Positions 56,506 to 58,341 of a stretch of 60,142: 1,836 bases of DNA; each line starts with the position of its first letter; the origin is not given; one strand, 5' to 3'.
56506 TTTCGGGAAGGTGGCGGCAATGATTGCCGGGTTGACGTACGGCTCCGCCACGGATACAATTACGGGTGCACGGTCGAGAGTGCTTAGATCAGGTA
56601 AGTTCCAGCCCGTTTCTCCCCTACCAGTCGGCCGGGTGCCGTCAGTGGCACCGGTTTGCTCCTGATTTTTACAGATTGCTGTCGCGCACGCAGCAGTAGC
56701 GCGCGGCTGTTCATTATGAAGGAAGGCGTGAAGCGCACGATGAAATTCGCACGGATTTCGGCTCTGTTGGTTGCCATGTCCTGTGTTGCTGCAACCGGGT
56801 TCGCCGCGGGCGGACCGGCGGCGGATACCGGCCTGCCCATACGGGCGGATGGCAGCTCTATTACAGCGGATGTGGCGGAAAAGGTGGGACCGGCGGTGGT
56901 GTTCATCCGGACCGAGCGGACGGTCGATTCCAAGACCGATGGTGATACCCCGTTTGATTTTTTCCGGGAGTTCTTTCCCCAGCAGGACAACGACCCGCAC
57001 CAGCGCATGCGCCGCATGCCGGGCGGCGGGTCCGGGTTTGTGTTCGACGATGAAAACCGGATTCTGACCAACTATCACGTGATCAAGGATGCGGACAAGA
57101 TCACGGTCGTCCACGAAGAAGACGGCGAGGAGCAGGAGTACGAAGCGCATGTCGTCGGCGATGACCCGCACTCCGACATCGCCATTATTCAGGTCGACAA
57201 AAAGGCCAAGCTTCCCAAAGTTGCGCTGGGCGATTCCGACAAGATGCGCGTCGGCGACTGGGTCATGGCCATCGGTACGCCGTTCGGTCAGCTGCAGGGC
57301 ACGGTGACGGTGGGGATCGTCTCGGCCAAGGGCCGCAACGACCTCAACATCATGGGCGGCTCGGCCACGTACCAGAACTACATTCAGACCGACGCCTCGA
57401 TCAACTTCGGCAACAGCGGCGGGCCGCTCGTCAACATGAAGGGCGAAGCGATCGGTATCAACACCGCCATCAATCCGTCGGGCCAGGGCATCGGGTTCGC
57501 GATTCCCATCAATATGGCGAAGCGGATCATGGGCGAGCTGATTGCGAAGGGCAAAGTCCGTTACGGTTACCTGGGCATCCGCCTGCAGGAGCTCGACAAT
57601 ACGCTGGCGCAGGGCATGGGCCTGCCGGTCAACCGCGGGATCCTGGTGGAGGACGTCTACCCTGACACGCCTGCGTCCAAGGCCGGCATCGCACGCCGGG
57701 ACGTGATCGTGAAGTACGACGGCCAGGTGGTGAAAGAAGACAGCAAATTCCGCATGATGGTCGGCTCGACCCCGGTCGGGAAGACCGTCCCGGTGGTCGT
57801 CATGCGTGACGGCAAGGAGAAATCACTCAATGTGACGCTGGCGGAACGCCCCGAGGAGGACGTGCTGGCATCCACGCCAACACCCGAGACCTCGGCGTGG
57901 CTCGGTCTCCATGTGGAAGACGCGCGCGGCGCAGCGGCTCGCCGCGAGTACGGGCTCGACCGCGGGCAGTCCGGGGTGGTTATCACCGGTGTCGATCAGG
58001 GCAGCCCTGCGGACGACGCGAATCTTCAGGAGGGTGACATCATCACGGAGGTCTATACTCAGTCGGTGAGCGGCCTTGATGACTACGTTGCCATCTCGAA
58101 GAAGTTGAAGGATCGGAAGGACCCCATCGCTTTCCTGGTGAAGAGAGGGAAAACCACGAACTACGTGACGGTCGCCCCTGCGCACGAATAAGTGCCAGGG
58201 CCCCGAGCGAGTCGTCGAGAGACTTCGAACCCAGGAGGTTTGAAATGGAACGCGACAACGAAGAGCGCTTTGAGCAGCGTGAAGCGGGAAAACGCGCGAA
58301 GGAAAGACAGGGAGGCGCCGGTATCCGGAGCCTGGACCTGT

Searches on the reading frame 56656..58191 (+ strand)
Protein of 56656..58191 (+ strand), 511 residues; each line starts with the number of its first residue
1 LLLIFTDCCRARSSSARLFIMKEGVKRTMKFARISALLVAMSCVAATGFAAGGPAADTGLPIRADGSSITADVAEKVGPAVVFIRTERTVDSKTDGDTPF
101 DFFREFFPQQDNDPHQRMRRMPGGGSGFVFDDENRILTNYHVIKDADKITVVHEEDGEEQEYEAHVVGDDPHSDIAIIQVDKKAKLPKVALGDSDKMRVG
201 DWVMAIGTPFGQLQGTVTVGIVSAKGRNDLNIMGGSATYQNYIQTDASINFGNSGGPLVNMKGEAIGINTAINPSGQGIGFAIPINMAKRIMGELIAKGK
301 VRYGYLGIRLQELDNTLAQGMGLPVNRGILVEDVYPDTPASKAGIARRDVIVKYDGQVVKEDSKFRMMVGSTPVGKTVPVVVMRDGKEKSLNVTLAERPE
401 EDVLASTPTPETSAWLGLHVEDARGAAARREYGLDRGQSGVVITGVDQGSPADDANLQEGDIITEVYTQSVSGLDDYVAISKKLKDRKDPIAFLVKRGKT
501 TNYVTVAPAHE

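Call 27: search_protein_families(library=pfam, proteins=[window:56656-58191:+], max_evalue=0.0001)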
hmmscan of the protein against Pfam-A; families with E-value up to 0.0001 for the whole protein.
window:56656-58191:+ (511 aa): 5 families
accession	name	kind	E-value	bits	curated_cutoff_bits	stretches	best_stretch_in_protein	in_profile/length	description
PF13365.12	Trypsin_2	-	1.3e-33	117.2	27.6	1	125-268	1-144/144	Trypsin-like peptidase domain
PF13180.12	PDZ_2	-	1.8e-26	92.6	27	2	304-395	1-80/80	PDZ domain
PF00089.32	Trypsin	-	2.4e-23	83.6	20.6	1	126-289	28-217/220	Trypsin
PF17820.7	PDZ_6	-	3.8e-16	59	27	2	331-382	2-52/54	PDZ domain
PF00595.29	PDZ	-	4.7e-14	53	23.2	1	416-475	12-61/81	PDZ domain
